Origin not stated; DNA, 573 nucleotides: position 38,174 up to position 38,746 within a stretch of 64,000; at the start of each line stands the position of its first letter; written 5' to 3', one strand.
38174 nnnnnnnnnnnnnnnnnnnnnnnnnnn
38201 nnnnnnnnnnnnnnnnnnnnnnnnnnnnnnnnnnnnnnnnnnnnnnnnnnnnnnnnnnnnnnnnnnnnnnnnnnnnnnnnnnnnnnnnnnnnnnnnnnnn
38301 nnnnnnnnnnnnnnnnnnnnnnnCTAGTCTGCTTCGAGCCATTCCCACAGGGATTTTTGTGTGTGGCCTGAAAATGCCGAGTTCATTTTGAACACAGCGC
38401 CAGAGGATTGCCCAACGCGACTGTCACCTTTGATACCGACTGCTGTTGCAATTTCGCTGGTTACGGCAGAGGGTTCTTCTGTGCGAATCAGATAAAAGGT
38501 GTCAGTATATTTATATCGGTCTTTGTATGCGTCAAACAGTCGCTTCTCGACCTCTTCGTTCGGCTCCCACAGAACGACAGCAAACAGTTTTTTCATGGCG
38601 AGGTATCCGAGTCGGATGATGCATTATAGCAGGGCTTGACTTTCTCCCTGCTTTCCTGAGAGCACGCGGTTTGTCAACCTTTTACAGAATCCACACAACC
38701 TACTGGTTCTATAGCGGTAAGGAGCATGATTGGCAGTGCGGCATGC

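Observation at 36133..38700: Low-GC islet between lpxB and lpxA carrying a Dam-like methyltransferase three-gene cassette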

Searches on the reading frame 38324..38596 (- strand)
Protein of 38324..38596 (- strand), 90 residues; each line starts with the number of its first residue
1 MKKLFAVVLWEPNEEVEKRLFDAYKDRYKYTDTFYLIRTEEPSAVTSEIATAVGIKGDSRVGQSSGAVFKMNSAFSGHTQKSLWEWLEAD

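Call 3: search_protein_families(library=pfam, proteins=[window:38324-38596:-], max_evalue=0.01)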
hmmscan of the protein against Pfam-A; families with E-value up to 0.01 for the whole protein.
window:38324-38596:- (90 aa): 0 families

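Call 6: search_protein_families(library=ncbifam, proteins=[window:38324-38596:-], max_evalue=0.1)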
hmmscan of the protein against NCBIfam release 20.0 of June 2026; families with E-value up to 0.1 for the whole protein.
window:38324-38596:- (90 aa): 0 families

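Call 7: search_protein_families(library=phrogs, proteins=[window:38324-38596:-], max_evalue=0.1)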
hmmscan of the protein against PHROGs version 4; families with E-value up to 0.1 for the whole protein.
window:38324-38596:- (90 aa): 0 families

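Call 32: find_related_loci(query=window:38324-38596:-, collection=viral_contigs, flank=5000)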
Query window:38324-38596:- (90 aa) in viral_contigs; peptide patterns used: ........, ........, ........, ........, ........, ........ (x = any residue, [..] = any of these).
14 stretches matched a pattern, but none encodes a relative of the query by tblastn (E <= 1e-3).

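Call 47: find_homologous_proteins(query=window:38324-38596:-, max_evalue=0.001)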
Query window:38324-38596:- (90 aa): 6 proteins with E <= 0.001 among 6 candidates.
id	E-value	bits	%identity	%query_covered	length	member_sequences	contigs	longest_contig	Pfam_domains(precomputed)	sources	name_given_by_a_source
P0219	7.2e-53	194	100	100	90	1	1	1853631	-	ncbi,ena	-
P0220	3.0e-36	141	75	99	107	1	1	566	-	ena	-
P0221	4.6e-34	134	73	99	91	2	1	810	-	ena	-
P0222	9.0e-34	134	73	99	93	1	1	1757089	-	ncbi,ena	-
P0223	3.8e-32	128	70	99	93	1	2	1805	-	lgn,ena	-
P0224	8.1e-31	124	69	99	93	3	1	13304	-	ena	-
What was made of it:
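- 38324..38596 (-): 90-aa protein with no family hit. First gene of the two-gene cassette. This segment has the lowest GC in the islet (0.478 for 37851-38716). Only 5 homologs, 69-75% identical (call 47).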

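Call 48: find_encoding_contigs(protein=P0222, flank=8000, max_places=3)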
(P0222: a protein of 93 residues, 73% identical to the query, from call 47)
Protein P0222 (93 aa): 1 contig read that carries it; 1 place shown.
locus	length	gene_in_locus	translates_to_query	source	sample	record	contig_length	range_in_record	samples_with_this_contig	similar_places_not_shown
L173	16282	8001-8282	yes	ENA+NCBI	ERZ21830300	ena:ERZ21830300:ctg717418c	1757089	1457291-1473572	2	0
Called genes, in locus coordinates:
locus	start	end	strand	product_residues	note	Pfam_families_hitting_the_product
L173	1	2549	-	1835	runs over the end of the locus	PF00270:DEAD, PF27116:YjiV_N, PF00271:Helicase_C (weak), PF09369:MZB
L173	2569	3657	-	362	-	-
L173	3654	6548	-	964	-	-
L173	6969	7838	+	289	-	-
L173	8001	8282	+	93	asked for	-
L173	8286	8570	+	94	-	-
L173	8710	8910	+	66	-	-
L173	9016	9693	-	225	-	-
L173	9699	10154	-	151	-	PF02086:MethyltransfD12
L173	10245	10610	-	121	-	-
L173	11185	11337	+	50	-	-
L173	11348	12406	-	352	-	PF04607:RelA_SpoT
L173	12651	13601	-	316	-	PF01555:N6_N4_Mtase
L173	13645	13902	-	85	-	PF04221:RelB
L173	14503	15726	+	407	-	PF00004:AAA, PF13238:AAA_18 (weak)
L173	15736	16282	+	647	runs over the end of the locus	PF00082:Peptidase_S8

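Call 58: search_protein_families(library=padloc, proteins=[window:38324-38596:-], max_evalue=0.01)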
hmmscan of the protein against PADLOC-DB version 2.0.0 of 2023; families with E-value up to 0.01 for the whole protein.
window:38324-38596:- (90 aa): 0 families
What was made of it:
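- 38324..38596 (-): No hit in Pfam, NCBIfam, PHROGs or PADLOC (calls 3, 6, 7, 58).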

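Call 64: search_protein_families(library=pfam, proteins=[L173:8286-8570:+, L173:6969-7838:+], max_evalue=0.01)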
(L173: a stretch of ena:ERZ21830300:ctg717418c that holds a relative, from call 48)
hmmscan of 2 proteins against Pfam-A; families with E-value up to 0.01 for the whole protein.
L173:8286-8570:+ (94 aa): 1 family
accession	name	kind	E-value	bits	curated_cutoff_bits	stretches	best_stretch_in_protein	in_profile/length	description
PF10805.13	DUF2730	-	0.0022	18.5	24.9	1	33-70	42-79/102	Protein of unknown function (DUF2730)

L173:6969-7838:+ (289 aa): 1 family
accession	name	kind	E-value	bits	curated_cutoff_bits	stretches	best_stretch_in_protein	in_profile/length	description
PF00565.23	SNase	-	0.0072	17.2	21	0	56-195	2-106/107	Staphylococcal nuclease homologue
